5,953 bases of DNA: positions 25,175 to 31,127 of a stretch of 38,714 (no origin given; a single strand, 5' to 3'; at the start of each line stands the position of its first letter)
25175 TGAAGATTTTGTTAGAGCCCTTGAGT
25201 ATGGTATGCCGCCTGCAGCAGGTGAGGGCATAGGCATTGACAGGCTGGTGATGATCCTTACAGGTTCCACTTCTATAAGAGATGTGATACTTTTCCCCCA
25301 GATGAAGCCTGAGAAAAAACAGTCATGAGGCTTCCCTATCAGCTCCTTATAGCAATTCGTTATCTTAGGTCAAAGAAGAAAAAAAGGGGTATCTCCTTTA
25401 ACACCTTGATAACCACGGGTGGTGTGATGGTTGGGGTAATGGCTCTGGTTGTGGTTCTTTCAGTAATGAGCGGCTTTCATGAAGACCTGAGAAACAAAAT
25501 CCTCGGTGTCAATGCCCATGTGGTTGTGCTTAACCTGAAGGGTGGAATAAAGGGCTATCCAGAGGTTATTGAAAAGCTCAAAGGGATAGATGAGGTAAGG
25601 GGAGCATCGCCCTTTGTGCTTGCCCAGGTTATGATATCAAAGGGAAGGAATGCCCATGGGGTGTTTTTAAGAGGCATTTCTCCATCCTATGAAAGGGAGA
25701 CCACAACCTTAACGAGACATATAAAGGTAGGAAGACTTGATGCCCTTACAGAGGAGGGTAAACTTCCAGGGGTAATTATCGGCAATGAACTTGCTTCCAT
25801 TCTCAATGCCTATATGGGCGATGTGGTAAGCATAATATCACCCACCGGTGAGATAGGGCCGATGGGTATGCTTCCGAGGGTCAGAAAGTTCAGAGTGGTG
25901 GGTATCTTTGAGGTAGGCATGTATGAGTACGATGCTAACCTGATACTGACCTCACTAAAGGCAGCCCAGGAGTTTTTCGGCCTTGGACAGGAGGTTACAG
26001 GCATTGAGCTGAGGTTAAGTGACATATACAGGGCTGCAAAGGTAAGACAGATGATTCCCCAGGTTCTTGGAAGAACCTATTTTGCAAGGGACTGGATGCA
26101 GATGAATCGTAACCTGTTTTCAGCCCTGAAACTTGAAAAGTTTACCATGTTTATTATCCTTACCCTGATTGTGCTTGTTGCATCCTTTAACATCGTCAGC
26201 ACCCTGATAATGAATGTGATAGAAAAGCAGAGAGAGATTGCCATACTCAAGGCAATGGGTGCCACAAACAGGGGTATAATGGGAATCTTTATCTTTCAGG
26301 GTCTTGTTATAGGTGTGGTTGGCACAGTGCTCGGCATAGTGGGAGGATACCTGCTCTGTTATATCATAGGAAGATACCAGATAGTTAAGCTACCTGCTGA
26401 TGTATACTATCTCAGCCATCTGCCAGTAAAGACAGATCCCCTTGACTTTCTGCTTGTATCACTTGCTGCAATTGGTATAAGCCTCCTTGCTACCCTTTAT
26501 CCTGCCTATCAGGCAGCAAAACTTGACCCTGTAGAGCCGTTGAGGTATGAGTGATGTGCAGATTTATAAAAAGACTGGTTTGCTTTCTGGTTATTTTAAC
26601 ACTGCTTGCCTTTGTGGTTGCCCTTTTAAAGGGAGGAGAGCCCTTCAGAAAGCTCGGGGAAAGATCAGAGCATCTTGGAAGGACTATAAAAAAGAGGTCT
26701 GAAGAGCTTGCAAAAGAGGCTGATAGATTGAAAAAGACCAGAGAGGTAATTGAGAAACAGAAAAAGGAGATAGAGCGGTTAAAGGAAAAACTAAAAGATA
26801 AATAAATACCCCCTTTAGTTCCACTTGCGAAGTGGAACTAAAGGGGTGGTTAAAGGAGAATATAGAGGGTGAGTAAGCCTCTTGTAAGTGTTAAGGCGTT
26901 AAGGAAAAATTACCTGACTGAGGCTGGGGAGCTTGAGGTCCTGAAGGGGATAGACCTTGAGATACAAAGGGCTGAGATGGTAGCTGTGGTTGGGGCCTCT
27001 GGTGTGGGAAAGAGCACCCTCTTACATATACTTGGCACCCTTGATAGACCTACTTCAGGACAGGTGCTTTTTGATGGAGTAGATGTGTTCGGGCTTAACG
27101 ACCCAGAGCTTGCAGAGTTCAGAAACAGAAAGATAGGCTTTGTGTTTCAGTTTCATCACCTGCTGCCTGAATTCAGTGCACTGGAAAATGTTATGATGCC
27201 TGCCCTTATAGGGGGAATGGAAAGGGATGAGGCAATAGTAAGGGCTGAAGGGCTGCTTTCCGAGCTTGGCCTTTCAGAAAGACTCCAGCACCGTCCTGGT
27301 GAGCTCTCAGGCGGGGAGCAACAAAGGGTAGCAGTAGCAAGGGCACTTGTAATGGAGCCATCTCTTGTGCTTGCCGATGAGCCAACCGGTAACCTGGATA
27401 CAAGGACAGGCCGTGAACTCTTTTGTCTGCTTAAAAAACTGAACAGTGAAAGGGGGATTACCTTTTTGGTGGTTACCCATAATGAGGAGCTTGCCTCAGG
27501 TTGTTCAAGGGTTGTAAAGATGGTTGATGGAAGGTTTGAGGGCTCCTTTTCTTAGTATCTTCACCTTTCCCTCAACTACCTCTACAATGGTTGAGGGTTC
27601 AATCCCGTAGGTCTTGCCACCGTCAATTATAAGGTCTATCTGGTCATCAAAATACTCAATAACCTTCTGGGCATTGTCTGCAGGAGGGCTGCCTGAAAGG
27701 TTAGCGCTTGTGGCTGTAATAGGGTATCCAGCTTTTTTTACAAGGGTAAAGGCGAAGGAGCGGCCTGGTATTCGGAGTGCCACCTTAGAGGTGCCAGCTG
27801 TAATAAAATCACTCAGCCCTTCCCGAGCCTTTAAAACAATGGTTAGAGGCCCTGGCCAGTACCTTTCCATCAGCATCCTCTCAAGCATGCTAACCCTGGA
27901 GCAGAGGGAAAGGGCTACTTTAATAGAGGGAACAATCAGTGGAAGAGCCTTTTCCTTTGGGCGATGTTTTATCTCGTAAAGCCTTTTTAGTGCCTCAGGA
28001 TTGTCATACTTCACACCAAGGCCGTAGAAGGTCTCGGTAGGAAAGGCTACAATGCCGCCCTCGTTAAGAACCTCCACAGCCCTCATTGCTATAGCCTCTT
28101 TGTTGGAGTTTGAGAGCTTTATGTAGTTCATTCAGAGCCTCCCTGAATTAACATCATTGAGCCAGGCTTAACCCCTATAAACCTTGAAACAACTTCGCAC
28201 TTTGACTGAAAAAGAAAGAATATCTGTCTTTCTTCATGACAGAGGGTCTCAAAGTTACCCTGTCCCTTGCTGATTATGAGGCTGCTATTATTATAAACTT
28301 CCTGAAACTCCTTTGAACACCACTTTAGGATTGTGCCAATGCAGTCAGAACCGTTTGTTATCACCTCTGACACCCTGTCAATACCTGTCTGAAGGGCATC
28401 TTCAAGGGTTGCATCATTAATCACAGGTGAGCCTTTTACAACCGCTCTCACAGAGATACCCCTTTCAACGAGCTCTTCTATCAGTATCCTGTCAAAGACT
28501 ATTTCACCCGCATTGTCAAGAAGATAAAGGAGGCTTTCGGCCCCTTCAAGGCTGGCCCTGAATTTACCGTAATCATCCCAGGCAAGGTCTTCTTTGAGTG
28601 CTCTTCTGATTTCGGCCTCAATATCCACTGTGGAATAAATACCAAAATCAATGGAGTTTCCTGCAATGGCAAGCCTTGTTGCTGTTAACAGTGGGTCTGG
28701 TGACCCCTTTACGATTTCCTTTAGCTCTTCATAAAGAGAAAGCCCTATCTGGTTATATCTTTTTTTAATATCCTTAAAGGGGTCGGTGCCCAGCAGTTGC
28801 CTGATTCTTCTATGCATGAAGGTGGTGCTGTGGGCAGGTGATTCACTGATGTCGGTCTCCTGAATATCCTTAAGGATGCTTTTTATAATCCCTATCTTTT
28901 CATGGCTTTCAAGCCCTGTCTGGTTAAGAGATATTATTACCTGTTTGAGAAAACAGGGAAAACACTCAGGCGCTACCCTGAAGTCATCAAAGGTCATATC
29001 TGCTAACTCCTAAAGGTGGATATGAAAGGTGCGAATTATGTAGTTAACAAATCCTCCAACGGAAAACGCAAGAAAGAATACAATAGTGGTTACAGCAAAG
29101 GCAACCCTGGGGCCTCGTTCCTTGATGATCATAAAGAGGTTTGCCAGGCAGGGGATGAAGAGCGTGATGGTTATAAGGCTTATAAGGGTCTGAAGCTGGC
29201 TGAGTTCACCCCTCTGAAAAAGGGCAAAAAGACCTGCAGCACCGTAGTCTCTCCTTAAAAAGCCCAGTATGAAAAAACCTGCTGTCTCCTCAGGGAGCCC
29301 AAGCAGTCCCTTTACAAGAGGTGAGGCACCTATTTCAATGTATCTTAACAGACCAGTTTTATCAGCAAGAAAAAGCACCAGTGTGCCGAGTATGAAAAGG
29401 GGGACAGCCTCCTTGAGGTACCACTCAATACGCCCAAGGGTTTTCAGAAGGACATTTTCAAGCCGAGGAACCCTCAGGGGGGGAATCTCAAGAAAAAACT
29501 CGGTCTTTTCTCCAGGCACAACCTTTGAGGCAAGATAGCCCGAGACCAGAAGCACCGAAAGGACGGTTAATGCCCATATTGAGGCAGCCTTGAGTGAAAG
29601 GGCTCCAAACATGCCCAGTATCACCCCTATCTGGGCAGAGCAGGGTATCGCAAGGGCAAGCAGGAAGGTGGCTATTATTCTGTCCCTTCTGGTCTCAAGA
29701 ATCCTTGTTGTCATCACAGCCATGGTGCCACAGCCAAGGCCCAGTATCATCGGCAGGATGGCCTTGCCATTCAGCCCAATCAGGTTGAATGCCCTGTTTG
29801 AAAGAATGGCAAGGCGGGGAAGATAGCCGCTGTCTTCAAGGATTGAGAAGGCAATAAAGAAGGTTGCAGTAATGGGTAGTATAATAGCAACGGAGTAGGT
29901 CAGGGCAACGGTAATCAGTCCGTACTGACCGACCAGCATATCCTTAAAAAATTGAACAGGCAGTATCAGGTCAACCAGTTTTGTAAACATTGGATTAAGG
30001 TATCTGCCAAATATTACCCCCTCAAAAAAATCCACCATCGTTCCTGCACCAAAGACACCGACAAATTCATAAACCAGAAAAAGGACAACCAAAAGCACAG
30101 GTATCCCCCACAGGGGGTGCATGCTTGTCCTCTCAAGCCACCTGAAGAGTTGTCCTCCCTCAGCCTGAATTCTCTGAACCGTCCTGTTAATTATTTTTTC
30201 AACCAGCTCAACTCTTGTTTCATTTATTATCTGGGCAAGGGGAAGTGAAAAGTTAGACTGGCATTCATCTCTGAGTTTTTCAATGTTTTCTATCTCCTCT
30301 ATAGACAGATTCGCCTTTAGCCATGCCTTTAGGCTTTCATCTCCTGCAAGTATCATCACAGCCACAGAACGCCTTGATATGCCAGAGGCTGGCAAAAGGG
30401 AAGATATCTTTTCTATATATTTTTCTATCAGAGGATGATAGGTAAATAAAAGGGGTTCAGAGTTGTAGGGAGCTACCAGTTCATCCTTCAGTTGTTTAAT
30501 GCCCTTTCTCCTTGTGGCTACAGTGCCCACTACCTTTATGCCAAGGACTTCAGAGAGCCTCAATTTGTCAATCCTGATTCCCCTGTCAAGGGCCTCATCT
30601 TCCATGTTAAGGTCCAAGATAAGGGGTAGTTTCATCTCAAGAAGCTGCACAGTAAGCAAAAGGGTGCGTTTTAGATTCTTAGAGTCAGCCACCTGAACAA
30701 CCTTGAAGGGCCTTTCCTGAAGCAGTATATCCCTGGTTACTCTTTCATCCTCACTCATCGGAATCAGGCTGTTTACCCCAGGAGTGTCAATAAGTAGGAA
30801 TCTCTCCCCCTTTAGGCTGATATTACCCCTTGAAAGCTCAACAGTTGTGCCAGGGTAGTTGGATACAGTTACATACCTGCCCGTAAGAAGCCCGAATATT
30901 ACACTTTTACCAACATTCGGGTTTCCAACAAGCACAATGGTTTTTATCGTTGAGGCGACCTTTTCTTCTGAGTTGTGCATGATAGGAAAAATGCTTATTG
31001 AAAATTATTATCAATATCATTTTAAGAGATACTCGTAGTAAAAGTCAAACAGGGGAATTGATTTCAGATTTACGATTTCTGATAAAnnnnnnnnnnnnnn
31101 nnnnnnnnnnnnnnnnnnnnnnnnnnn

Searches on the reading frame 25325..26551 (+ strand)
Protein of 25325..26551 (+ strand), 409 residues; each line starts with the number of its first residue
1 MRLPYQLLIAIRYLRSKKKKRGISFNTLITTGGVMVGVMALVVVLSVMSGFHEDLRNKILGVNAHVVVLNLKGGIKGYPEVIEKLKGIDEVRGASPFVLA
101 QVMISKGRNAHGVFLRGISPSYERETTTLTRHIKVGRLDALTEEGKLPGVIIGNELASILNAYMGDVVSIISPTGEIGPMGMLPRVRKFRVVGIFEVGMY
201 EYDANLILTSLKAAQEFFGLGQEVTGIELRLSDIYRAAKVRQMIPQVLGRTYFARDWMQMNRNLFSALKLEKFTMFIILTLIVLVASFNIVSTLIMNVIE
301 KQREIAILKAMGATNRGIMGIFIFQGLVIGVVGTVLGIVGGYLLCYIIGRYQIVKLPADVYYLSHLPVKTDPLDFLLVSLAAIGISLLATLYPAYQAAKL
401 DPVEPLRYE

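Call 28: search_protein_families(library=pfam, proteins=[window:25325-26551:+], max_evalue=0.00001)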
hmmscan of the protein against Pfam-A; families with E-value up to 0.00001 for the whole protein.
window:25325-26551:+ (409 aa): 2 families
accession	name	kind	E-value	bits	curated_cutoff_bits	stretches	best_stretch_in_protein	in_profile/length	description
PF02687.27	FtsX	-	2.4e-24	86.1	25.5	1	277-402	2-120/120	FtsX-like permease C-terminal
PF12704.14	MacB_PCD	-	1.5e-15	58.5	27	1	27-245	1-205/207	MacB-like periplasmic core domain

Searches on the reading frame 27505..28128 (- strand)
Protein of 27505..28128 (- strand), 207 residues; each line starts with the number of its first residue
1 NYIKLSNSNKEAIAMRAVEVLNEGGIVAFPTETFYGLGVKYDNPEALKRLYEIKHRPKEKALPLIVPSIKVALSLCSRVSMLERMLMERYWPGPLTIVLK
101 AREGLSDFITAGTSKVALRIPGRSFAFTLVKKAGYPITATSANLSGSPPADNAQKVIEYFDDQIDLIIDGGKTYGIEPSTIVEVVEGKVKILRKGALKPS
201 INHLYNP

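Call 28: search_protein_families(library=pfam, proteins=[window:27505-28128:-], max_evalue=0.00001)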
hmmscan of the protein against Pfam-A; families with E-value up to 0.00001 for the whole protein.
window:27505-28128:- (207 aa): 1 family
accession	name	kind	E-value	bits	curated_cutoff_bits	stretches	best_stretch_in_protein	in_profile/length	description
PF01300.24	Sua5_yciO_yrdC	-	4.3e-56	189.7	25.1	1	19-195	1-178/178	Telomere recombination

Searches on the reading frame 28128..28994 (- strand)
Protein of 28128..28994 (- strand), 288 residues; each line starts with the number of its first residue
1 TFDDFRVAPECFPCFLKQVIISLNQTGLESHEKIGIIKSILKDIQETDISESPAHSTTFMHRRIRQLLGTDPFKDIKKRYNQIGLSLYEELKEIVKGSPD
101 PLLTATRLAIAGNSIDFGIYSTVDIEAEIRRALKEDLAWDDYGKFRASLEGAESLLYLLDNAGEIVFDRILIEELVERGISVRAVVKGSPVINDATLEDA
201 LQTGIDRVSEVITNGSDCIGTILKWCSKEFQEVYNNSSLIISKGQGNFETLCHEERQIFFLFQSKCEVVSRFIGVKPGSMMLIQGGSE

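Call 28: search_protein_families(library=pfam, proteins=[window:28128-28994:-], max_evalue=0.00001)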
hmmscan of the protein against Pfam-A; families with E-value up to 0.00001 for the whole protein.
window:28128-28994:- (288 aa): 1 family
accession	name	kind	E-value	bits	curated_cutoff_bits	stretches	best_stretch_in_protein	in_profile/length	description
PF01937.24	ARMT1-like_dom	-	1.2e-69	235.3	25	1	8-280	2-310/311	Damage-control phosphatase ARMT1-like domain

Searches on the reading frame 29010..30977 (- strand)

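Call 28: search_protein_families(library=pfam, proteins=[window:29010-30977:-], max_evalue=0.00001)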
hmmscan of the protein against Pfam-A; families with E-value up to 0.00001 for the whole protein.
window:29010-30977:- (655 aa): 5 families
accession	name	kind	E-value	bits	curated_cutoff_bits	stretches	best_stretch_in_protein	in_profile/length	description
PF02421.24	FeoB_N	-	3.5e-53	179.7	27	1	13-166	2-155/156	Ferrous iron transport protein B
PF07670.19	Gate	-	1e-28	100.3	29.6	2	365-459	3-103/104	Nucleoside recognition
PF01926.29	MMR_HSR1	-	1.2e-17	64.5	21.9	1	13-105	1-92/113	50S ribosome-binding GTPase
PF17910.6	FeoB_Cyto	-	1.4e-12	48.3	23.4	1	180-268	1-90/90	FeoB cytosolic helical domain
PF07664.17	FeoB_C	-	2.8e-11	43.4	26.6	1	468-516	4-54/54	Ferrous iron transport protein B C terminus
